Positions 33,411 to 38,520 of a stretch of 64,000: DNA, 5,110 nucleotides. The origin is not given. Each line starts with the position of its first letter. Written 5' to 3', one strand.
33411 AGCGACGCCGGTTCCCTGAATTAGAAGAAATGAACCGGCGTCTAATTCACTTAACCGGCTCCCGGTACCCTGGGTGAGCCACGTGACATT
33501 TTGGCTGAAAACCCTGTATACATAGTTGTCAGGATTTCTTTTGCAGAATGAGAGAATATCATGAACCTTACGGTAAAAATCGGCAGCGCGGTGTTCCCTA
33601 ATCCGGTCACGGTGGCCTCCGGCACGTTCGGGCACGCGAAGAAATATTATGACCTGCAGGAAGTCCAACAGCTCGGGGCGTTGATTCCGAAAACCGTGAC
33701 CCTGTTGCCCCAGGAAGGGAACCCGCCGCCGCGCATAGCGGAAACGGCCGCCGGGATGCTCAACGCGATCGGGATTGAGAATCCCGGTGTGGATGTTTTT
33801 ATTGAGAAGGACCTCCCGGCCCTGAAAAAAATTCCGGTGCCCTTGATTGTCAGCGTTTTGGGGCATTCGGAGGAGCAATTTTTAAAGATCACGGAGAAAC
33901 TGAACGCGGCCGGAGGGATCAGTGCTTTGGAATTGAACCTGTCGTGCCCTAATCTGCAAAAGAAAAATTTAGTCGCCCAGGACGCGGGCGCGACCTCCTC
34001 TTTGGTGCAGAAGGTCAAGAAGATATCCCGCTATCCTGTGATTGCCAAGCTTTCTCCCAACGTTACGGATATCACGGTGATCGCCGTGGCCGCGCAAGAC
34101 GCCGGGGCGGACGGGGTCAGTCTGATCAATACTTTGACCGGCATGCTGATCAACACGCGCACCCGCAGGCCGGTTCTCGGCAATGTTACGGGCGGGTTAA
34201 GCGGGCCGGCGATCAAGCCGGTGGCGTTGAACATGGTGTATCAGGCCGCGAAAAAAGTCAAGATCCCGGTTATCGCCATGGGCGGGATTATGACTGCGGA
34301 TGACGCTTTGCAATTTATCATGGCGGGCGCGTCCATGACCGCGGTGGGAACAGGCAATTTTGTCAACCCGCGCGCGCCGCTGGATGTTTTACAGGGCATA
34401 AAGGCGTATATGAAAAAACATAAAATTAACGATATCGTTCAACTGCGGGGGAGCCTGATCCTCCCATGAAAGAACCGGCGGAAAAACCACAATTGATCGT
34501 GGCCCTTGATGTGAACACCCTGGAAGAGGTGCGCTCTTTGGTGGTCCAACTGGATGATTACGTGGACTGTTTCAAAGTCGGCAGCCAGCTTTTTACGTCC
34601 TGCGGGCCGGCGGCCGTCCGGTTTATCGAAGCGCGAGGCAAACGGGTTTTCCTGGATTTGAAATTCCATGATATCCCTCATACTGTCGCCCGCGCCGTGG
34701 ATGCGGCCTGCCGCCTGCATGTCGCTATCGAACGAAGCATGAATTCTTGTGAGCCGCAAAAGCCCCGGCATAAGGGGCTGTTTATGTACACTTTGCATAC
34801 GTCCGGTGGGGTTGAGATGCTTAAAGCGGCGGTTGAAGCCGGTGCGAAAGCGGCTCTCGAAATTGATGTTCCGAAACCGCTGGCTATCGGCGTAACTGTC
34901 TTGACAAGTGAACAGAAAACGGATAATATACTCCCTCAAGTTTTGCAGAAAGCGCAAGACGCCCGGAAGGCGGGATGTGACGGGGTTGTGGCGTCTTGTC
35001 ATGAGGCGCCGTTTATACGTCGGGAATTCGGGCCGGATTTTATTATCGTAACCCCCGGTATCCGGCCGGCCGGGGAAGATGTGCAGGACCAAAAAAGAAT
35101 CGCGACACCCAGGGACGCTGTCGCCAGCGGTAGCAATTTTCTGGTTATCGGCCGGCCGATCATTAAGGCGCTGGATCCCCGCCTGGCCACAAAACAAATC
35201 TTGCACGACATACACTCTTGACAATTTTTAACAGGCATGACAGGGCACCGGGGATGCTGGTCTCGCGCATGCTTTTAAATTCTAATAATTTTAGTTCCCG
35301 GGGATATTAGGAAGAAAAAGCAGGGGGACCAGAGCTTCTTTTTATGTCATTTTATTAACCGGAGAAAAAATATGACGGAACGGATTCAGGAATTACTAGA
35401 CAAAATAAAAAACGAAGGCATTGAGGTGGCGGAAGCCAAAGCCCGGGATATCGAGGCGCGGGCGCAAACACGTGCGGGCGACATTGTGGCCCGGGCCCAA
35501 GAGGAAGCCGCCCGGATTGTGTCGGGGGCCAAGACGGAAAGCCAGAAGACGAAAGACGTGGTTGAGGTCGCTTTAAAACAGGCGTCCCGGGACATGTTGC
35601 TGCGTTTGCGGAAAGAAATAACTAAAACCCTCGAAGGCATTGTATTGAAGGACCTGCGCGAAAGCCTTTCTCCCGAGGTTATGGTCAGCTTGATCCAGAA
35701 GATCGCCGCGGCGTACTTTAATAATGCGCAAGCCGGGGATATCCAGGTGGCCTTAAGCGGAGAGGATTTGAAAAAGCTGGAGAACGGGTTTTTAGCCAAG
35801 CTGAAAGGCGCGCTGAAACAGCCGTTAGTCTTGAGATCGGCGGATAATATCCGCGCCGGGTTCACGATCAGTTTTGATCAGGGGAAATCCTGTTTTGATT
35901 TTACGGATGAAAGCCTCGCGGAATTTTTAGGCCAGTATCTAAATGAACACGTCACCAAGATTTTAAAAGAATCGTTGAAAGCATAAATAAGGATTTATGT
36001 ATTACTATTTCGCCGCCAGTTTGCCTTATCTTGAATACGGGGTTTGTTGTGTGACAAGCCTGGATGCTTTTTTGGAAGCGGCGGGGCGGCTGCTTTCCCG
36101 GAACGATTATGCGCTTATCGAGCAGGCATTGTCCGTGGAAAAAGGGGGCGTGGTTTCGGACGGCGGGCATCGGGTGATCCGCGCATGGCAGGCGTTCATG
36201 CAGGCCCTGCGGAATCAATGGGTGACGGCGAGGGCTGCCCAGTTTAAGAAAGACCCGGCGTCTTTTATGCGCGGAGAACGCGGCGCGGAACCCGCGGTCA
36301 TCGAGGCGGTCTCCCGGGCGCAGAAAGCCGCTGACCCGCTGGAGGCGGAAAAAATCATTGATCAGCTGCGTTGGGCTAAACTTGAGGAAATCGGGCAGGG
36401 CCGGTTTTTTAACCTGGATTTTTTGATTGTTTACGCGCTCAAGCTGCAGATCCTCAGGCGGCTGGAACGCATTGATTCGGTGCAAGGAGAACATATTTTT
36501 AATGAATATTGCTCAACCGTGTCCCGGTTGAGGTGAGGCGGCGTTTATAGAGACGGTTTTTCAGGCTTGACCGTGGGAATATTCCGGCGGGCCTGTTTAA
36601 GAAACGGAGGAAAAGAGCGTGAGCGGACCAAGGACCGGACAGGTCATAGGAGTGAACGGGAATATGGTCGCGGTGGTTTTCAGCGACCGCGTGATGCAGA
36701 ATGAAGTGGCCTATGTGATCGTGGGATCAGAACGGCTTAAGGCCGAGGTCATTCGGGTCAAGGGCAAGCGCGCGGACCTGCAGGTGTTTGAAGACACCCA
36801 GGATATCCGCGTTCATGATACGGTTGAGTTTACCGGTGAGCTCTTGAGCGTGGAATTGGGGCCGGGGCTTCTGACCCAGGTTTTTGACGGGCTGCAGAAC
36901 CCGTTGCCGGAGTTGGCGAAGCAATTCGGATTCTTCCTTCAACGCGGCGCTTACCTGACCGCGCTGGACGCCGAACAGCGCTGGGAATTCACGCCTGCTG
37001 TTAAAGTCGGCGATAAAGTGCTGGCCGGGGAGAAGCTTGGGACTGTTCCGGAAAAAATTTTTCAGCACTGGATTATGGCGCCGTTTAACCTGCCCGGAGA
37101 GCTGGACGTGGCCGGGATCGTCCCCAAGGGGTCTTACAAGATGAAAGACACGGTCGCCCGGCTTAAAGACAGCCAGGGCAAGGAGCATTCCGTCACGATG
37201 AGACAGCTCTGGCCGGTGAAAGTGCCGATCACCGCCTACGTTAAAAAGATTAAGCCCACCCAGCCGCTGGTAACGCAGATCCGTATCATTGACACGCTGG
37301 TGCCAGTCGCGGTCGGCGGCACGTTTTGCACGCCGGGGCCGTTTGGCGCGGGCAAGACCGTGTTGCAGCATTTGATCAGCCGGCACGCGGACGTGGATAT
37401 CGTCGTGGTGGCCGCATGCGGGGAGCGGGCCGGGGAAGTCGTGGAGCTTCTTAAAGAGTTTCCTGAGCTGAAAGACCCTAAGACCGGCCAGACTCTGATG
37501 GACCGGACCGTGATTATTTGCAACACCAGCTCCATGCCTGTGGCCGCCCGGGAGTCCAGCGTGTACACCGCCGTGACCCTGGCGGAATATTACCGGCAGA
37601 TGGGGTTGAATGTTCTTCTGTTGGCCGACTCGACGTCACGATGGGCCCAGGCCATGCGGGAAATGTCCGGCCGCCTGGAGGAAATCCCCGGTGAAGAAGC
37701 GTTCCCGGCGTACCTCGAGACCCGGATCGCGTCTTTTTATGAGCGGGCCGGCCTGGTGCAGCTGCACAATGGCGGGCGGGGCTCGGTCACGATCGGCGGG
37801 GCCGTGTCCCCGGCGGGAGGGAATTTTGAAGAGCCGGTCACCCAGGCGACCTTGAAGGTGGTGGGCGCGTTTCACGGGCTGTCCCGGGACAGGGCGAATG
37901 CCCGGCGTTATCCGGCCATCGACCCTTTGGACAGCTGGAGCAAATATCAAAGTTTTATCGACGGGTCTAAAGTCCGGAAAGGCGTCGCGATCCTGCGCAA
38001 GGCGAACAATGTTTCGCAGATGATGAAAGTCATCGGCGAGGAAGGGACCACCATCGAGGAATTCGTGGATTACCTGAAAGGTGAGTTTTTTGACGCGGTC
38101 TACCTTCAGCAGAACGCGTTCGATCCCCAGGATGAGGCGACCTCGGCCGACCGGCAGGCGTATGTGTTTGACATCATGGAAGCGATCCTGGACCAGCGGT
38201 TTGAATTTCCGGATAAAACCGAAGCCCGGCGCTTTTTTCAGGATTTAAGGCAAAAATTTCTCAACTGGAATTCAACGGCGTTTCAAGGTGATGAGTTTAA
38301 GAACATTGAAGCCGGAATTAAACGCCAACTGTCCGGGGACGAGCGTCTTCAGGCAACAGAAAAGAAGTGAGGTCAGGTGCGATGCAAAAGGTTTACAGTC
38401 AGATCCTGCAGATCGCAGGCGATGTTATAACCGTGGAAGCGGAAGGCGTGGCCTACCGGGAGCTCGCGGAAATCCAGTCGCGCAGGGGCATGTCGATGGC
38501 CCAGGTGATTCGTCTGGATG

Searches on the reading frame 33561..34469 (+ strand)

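Call 86: search_protein_families(library=pfam, proteins=[window:33561-34469:+], max_evalue=0.0001)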
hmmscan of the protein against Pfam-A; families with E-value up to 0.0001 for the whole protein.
window:33561-34469:+ (302 aa): 2 families
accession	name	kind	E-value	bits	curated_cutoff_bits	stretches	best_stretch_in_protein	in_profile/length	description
PF01180.27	DHO_dh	-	4.5e-76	256.3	27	1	3-284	2-291/291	Dihydroorotate dehydrogenase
PF03060.21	NMO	-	2.1e-05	24.5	28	1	207-265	164-224/331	Nitronate monooxygenase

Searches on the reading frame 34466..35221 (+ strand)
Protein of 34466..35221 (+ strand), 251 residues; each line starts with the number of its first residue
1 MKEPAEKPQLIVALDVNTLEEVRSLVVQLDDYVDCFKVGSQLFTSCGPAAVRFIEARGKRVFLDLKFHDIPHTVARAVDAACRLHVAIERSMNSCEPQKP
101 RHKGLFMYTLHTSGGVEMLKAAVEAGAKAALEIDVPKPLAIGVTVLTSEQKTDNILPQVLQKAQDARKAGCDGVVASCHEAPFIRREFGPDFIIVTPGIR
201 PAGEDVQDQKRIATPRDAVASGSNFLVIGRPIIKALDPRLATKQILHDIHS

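Call 86: search_protein_families(library=pfam, proteins=[window:34466-35221:+], max_evalue=0.0001)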
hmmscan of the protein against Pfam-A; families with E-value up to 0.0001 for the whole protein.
window:34466-35221:+ (251 aa): 1 family
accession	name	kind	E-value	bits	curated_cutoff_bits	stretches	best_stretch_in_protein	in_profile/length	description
PF00215.30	OMPdecase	-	4.8e-49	167.7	27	1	8-245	1-221/221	Orotidine 5'-phosphate decarboxylase / HUMPS family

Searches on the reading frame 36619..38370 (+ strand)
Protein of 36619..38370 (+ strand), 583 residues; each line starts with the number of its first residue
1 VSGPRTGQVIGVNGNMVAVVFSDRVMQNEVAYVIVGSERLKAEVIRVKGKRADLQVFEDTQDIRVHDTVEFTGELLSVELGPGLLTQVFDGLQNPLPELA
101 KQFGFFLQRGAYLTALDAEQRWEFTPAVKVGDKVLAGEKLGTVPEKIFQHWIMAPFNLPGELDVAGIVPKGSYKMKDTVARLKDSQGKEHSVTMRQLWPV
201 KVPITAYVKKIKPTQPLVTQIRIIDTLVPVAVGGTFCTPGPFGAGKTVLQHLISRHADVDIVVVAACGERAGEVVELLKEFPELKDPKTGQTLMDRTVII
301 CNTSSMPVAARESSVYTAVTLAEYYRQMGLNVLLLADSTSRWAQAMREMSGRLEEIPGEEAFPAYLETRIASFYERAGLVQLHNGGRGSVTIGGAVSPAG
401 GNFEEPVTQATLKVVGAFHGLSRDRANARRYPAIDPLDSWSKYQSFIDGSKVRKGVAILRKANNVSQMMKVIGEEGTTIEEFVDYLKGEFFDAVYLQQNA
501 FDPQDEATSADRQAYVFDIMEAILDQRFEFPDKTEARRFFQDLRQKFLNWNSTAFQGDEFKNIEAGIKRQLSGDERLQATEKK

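Call 86: search_protein_families(library=pfam, proteins=[window:36619-38370:+], max_evalue=0.0001)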
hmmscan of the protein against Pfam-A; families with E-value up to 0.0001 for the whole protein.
window:36619-38370:+ (583 aa): 4 families
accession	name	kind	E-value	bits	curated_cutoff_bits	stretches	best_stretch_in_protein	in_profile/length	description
PF00006.31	ATP-synt_ab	-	2.6e-67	227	29.5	1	221-441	2-213/213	ATP synthase alpha/beta family, nucleotide-binding domain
PF16886.11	ATP-synt_ab_Xtn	-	6.4e-26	90.4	25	1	114-201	2-88/88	ATPsynthase alpha/beta subunit barrel-sandwich domain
PF02874.29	ATP-synt_ab_N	-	5.8e-08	33.6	20.9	1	9-73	1-69/69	ATP synthase alpha/beta family, beta-barrel domain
PF22919.1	ATP-synt_VA_C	-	2.9e-05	24.5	24.7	1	456-519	20-83/101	C-terminal domain of V and A type ATP synthase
